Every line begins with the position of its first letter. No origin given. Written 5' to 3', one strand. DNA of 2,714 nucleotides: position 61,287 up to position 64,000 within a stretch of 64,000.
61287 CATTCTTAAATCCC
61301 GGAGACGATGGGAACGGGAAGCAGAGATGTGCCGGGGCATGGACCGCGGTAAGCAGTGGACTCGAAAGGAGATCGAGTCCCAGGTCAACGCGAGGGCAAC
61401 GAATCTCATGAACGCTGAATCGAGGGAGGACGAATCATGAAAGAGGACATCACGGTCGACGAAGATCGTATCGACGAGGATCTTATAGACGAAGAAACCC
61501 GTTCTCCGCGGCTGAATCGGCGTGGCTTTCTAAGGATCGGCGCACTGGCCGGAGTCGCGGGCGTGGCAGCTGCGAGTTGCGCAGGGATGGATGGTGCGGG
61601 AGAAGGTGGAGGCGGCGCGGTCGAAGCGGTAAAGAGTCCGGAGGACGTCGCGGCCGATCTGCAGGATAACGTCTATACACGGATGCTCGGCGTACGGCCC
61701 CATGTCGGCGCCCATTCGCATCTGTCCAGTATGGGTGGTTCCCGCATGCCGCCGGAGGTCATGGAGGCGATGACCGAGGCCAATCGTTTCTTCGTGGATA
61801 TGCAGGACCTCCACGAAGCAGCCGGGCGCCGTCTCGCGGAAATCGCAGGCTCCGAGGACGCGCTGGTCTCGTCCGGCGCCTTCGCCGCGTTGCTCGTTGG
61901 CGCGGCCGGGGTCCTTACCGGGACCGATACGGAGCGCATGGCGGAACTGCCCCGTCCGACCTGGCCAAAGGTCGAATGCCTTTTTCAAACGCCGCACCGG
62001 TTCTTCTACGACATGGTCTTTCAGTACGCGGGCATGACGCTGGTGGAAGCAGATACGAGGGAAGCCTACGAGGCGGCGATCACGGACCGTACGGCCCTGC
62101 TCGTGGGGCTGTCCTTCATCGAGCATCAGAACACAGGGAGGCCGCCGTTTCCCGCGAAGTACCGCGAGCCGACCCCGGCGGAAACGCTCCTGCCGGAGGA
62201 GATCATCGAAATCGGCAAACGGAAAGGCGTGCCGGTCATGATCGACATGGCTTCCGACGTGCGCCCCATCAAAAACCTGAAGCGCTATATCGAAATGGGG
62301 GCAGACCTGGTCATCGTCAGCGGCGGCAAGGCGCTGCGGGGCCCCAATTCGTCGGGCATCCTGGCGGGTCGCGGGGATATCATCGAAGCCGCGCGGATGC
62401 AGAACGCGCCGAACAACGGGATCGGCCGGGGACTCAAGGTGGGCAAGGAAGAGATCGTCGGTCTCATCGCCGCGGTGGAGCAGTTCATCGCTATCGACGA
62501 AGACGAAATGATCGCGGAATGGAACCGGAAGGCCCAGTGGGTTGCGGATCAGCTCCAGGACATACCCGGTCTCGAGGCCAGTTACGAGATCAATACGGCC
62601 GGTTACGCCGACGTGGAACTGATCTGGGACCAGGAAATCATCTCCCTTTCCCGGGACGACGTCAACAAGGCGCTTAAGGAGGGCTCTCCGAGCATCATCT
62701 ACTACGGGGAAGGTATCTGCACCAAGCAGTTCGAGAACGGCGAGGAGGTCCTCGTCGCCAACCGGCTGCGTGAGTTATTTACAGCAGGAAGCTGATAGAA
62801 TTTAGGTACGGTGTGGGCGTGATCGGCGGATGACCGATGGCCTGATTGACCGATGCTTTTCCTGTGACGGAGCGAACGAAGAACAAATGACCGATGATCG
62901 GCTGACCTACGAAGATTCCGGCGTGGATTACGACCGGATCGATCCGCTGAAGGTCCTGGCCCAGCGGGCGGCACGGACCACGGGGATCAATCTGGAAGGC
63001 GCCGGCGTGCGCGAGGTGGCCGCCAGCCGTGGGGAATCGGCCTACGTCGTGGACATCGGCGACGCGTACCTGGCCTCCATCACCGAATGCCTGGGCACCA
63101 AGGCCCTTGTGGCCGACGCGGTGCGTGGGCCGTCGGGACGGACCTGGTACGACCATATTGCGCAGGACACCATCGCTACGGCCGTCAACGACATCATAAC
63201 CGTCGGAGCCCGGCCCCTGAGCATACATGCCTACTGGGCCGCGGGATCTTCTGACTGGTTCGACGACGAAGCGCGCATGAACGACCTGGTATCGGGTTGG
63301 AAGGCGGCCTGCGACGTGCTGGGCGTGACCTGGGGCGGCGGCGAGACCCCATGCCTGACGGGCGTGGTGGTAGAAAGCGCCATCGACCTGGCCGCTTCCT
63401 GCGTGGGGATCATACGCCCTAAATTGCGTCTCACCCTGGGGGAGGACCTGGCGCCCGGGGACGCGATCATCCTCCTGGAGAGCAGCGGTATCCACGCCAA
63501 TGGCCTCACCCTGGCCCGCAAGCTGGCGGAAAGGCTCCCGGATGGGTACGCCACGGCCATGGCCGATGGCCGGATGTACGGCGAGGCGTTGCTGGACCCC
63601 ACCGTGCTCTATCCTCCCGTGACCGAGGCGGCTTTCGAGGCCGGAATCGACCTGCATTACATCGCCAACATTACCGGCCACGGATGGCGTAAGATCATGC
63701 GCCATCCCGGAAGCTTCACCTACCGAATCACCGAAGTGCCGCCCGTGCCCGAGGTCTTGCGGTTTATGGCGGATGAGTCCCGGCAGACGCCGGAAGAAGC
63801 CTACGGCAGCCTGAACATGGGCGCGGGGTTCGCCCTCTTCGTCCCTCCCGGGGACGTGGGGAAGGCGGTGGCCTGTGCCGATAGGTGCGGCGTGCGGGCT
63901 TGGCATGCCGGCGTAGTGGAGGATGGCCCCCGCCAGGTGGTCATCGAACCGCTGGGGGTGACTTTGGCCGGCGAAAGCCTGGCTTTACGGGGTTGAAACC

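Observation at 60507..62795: Periplasm-targeted trio: signal-peptide RidA, YkgJ Cys-cluster protein, and a Tat-signal SelA-like PLP enzyme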

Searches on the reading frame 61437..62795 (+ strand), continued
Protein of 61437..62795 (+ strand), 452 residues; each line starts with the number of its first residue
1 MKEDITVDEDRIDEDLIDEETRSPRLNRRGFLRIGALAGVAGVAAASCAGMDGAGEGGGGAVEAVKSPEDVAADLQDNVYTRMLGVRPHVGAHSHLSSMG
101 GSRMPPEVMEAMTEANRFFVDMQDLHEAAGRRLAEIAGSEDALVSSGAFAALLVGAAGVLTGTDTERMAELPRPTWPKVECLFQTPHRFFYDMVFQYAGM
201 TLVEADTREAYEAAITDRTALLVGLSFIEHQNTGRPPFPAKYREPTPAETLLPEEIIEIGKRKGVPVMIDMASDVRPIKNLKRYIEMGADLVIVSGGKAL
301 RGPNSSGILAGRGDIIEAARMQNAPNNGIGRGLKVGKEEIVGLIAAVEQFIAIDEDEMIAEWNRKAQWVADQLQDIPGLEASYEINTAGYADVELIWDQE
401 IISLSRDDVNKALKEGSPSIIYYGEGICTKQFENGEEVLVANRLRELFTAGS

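Call 89: search_protein_families(library=pfam, proteins=[L111:3256-4521:+, L149:2197-2688:+, L160:668-2428:+, L156:4807-5973:+, L160:7202-8146:+, L155:10311-13193:+, L113:452-3949:+, L129:1574-2764:+, L102:1200-2123:+, L109:5504-5983:+], max_evalue=0.0001)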
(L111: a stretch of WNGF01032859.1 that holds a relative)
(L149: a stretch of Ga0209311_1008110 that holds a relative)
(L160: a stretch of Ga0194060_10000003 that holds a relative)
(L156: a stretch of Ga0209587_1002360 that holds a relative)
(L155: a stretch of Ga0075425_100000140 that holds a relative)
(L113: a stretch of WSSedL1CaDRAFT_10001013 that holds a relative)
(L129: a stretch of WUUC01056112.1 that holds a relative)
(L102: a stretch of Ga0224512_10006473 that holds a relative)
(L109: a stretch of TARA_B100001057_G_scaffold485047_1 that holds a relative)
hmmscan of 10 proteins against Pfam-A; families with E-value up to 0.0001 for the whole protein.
L111:3256-4521:+ (422 aa): 2 families
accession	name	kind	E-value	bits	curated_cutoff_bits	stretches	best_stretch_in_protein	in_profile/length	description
PF01979.26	Amidohydro_1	-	1.1e-14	54.8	25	1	78-406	1-345/345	Amidohydrolase family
PF07969.17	Amidohydro_3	-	5.6e-13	49.6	29.7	2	70-93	1-24/472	Amidohydrolase family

L149:2197-2688:+ (164 aa): 1 family
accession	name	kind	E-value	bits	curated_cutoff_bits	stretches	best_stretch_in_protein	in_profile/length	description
PF01042.26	Ribonuc_L-PSP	-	5e-19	68.9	27.3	1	60-163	11-120/121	Endoribonuclease L-PSP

L160:668-2428:+ (587 aa): 3 families
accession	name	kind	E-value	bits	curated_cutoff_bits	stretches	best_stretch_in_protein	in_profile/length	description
PF00034.26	Cytochrom_C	-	3.5e-10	41.5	21.3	1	468-550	4-88/90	Cytochrome c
PF13442.11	Cytochrome_CBB3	-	3e-09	37.5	27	1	468-548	6-68/68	Cytochrome C oxidase, cbb3-type, subunit III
PF07995.17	GSDH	-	9.5e-08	32.1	25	1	148-421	110-331/332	Glucose / Sorbosone dehydrogenase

L156:4807-5973:+ (389 aa): 2 families
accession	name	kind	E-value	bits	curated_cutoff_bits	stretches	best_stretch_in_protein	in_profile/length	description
PF10282.15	Lactonase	-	6.4e-115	384.5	21.7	1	41-385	2-344/344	Lactonase, 7-bladed beta-propeller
PF08450.18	SGL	-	8.4e-05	22.7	26.3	0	257-371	61-173/246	SMP-30/Gluconolactonase/LRE-like region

L160:7202-8146:+ (315 aa): 1 family
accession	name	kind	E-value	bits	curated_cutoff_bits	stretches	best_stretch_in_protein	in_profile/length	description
PF03737.21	RraA-like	-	2.9e-16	60.5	24.5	1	55-238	3-151/152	Aldolase/RraA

L155:10311-13193:+ (961 aa): 4 families
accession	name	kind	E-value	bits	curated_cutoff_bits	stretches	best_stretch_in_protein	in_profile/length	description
PF25183.1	OMP_b-brl_4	-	3.2e-173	578.7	30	1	280-959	1-694/838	Outer membrane beta barrel domain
PF13620.12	CarboxypepD_reg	-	5.7e-21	75.1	32.3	1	66-147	1-82/82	Carboxypeptidase regulatory-like domain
PF00593.30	TonB_dep_Rec_b-barrel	-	2.5e-09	38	27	1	508-943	72-377/436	TonB dependent receptor-like, beta-barrel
PF13715.12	CarbopepD_reg_2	-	3.3e-08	33.9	32.2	1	68-136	2-66/88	CarboxypepD_reg-like domain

L113:452-3949:+ (1166 aa): 4 families
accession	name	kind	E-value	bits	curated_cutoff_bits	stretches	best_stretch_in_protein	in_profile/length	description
PF00593.30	TonB_dep_Rec_b-barrel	-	3.2e-22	80.5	27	1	567-924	38-350/436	TonB dependent receptor-like, beta-barrel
PF07715.20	Plug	-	2.3e-17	63.9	23.9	1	246-372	3-107/107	TonB-dependent Receptor Plug Domain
PF13715.12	CarbopepD_reg_2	-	7.1e-13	48.8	32.2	1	156-236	1-88/88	CarboxypepD_reg-like domain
PF13620.12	CarboxypepD_reg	-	6.9e-06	26.8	32.3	1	156-223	2-80/82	Carboxypeptidase regulatory-like domain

L129:1574-2764:+ (397 aa): 1 family
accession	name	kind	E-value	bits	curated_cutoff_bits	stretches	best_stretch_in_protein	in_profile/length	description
PF04015.17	DUF362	-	4.6e-21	76.2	24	1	110-321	1-197/200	Domain of unknown function (DUF362)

L102:1200-2123:+ (308 aa): 5 families
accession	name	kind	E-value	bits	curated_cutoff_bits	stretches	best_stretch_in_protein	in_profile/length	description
PF08450.18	SGL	-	3.9e-42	145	26.3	1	51-283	3-243/246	SMP-30/Gluconolactonase/LRE-like region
PF24684.1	Vgb_lyase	-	9e-07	28.4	50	0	54-150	187-281/290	Virginiamycin B lyase family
PF22701.2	Mala_s_1-like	-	7.4e-06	26.3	27.5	0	228-268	92-134/195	Mal s 1 allergenic protein-like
PF03088.22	Str_synth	-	8.3e-06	26.3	25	0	157-208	35-87/89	Strictosidine synthase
PF01436.27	NHL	-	5.9e-05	23.3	20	0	95-114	6-25/28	NHL repeat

L109:5504-5983:+ (160 aa): 1 family
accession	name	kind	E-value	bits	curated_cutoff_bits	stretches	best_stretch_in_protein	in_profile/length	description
PF01042.26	Ribonuc_L-PSP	-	1.2e-20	74.1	27.3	1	57-159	11-121/121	Endoribonuclease L-PSP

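Call 90: search_protein_families(library=ncbifam, proteins=[L111:3256-4521:+, L149:2197-2688:+, L109:5504-5983:+, L172:2010-2507:+, P0157], max_evalue=0.001)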
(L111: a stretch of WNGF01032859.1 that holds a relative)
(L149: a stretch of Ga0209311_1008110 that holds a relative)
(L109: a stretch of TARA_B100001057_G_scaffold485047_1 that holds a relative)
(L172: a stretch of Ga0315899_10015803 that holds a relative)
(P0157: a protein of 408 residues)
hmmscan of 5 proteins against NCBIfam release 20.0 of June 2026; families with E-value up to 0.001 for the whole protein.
L111:3256-4521:+ (422 aa): 62 families (the best 25 are shown)
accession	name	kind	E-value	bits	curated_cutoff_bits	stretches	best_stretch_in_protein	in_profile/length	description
NF006689.0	PRK09237.1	equivalog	1.5e-134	448.4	371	1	26-407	2-371/383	amidohydrolase/deacetylase family metallohydrolase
NF009060.0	PRK12394.1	equivalog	2.9e-82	276.5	442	1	27-407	3-374/381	metallo-dependent hydrolase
TIGR03583.1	EF_0837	hypoth_equivalog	1e-63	215.6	432.15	1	39-406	8-364/365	amidohydrolase/deacetylase family metallohydrolase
NF006845.0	PRK09357.2-6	equivalog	1.1e-18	67.2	728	1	28-150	2-124/428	dihydroorotase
NF006560.0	PRK09061.1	subfamily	6.1e-18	64.4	340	1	20-90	19-87/517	amidohydrolase family protein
TIGR03121.1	one_C_dehyd_A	equivalog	1.2e-15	56.8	392.75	1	29-90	2-62/556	formylmethanofuran dehydrogenase subunit A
NF005791.0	PRK07627.1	equivalog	1.5e-15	57.1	442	1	28-113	2-88/425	dihydroorotase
NF004839.0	PRK06189.1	equivalog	2e-15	56.4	631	1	26-90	2-63/451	allantoinase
NF006839.0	PRK09357.1-4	equivalog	1.2e-14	53.8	576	1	29-90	2-62/422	dihydroorotase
NF006844.0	PRK09357.2-5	equivalog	3.4e-13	49.4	701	1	28-114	3-89/422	dihydroorotase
TIGR02033.1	D-hydantoinase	equivalog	1.5e-12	47.2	393.25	1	29-91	1-61/454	dihydropyrimidinase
TIGR03178.1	allantoinase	equivalog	3.5e-12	45.8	357.85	1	28-90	1-60/441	allantoinase AllB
TIGR01224.1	hutI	equivalog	4.4e-12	45.5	298.15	1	49-95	6-54/377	imidazolonepropionase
NF011990.0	PRK15446.2-6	subfamily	6.8e-12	44.8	233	1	29-88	3-64/390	alpha-D-ribose 1-methylphosphonate 5-triphosphate diphosphatase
NF006837.0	PRK09357.1-2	equivalog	2.2e-11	43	575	1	29-153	3-126/428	dihydroorotase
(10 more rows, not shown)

L149:2197-2688:+ (164 aa): 3 families
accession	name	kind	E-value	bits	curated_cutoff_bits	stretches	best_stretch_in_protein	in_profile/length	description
TIGR00004.1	TIGR00004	subfamily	2.7e-17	63.1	106.25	1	66-163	22-124/125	Rid family detoxifying hydrolase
TIGR03610.1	RutC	equivalog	1e-09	38.6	169.1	1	82-164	46-126/127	pyrimidine utilization protein C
NF008490.0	PRK11401.1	equivalog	1.7e-06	28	222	1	80-162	42-125/129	enamine/imine deaminase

L109:5504-5983:+ (160 aa): 3 families
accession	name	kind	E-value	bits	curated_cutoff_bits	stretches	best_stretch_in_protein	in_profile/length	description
TIGR00004.1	TIGR00004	subfamily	9.1e-18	64.7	106.25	1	57-158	16-124/125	Rid family detoxifying hydrolase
TIGR03610.1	RutC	equivalog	3.5e-13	49.8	169.1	1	75-159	43-126/127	pyrimidine utilization protein C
NF008490.0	PRK11401.1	equivalog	1.3e-05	25.1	222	1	74-157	40-125/129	enamine/imine deaminase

L172:2010-2507:+ (166 aa): 3 families
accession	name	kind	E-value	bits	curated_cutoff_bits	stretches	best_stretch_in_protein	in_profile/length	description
TIGR00004.1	TIGR00004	subfamily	7.6e-24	84.3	106.25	1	58-165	15-124/125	Rid family detoxifying hydrolase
TIGR03610.1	RutC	equivalog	7.9e-15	55.1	169.1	1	45-164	3-124/127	pyrimidine utilization protein C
NF008490.0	PRK11401.1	equivalog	4e-11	42.9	222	1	58-163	16-124/129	enamine/imine deaminase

P0157 (408 aa): 6 families
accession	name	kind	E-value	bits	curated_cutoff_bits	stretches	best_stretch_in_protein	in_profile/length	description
TIGR01437.1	selA_rel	subfamily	6.1e-57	193.2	385.3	1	42-401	2-361/363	DgaE family pyridoxal phosphate-dependent ammonia lyase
NF047797.1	glminPNH3LysDgaE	equivalog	1.3e-45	156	600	1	42-370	4-328/367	D-glucosaminate-6-phosphate ammonia lyase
TIGR00474.1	selA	equivalog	3.2e-11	42.7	267.9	1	171-304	201-341/455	L-seryl-tRNA(Sec) selenium transferase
TIGR01328.1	met_gam_lyase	equivalog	6.7e-06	25.2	549.7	1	90-268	64-231/391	methionine gamma-lyase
NF005695.0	PRK07503.1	equivalog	0.00022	20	666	1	92-268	72-237/403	methionine gamma-lyase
TIGR01977.1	am_tr_V_EF2568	hypoth_equivalog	0.00028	20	377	1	170-258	126-213/376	cysteine desulfurase family protein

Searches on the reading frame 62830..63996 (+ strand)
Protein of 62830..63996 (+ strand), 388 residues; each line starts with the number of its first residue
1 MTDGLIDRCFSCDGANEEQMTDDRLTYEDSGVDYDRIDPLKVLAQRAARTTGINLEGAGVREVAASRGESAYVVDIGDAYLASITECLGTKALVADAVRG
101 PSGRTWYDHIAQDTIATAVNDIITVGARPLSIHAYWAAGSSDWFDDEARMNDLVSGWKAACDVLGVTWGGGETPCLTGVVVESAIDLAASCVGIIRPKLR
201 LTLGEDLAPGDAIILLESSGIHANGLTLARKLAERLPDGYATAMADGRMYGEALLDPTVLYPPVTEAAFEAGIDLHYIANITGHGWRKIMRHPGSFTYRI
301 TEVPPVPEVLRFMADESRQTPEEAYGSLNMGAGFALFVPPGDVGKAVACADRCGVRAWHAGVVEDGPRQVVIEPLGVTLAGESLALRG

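Call 3: search_protein_families(library=pfam, proteins=[window:62830-63996:+], max_evalue=0.01)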
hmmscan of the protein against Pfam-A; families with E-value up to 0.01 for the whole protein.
window:62830-63996:+ (388 aa): 2 families
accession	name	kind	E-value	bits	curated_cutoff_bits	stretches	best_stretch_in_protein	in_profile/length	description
PF02769.27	AIRS_C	-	1.6e-13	51.5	23.1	1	209-371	2-153/156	AIR synthase related protein, C-terminal domain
PF00586.29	AIRS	-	4.2e-13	50.1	24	1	68-195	1-112/112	AIR synthase related protein, N-terminal domain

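Call 4: search_protein_families(library=ncbifam, proteins=[window:62830-63996:+], max_evalue=0.01)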
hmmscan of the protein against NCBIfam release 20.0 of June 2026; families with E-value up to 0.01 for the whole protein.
window:62830-63996:+ (388 aa): 4 families
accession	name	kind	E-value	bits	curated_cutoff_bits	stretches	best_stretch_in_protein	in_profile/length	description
TIGR00878.1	purM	equivalog_domain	1.7e-47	162.3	236.35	1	25-365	1-331/332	phosphoribosylformylglycinamidine cyclo-ligase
TIGR04049.1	AIR_rel_sll0787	hypoth_equivalog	0.00022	20.4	321.3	1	118-216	83-167/318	sll0787 family AIR synthase-like protein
TIGR01379.1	thiL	equivalog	0.00034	19.7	184.15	1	108-233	58-173/320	thiamine-phosphate kinase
TIGR02124.1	hypE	equivalog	0.005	15.8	251.6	1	113-230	68-180/332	hydrogenase expression/formation protein HypE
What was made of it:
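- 62830..63996 (+): PurM-like AIR-synthase-family protein, 388 aa, cytoplasmic. Co-directional, 34 nt downstream. Probably a syntenic housekeeping neighbour. AIRS and AIRS_C domains; TIGR00878 162 bits against a 236 cutoff (calls 3, 4).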

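Call 46: search_solved_structures(query=window:62830-63996:+, max_evalue=0.001)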
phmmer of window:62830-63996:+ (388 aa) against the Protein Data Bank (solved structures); distinct sequences matched with E-value up to 0.001: 19.
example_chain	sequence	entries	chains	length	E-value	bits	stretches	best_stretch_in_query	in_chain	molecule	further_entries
9k05_A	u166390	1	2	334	2.1e-36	128.8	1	25-378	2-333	Phosphoribosylformylglycinamidine cyclo-ligase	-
9k00_A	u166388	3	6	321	5.9e-36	127.4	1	66-378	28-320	Phosphoribosylformylglycinamidine cyclo-ligase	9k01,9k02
9k03_A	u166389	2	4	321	1.6e-35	126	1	66-378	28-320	Phosphoribosylformylglycinamidine cyclo-ligase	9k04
9vnv_A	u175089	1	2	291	2.6e-35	125.3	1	71-378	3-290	Phosphoribosylformylglycinamidine cyclo-ligase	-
9jzy_A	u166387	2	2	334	2.7e-35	125.2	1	25-379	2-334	Phosphoribosylformylglycinamidine cyclo-ligase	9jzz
9k06_A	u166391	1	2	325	4.4e-34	121.2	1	67-378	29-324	Phosphoribosylformylglycinamidine cyclo-ligase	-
9vnu_A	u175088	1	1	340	2.4e-32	115.5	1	24-377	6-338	Phosphoribosylformylglycinamidine cyclo-ligase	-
9vnw_A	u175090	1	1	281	2.6e-32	115.4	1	81-378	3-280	Phosphoribosylformylglycinamidine cyclo-ligase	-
9jzw_A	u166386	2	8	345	8.5e-32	113.7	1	24-373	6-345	Phosphoribosylformylglycinamidine cyclo-ligase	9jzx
1cli_A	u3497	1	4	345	1.2e-31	113.2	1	25-373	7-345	PROTEIN (PHOSPHORIBOSYL-AMINOIMIDAZOLE SYNTHETASE)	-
3p4e_A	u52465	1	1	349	9.3e-28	100.4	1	24-363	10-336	Phosphoribosylformylglycinamidine cyclo-ligase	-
3m84_A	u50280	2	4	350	1.2e-26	96.8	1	26-345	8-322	Phosphoribosylformylglycinamidine cyclo-ligase | Phosphoribosylaminoimidazole (AIR) synthetase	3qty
5vk4_A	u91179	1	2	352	4.4e-24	88.3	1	24-347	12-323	Phosphoribosylformylglycinamidine cyclo-ligase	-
5avm_A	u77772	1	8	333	7.1e-24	87.6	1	73-345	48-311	Phosphoribosylformylglycinamidine cyclo-ligase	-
2z01_A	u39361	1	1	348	2.8e-22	82.3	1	107-366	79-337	Phosphoribosylformylglycinamidine cyclo-ligase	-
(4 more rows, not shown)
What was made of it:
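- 62830..63996 (+): PDB PurM hits at 2e-36 (call 46).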
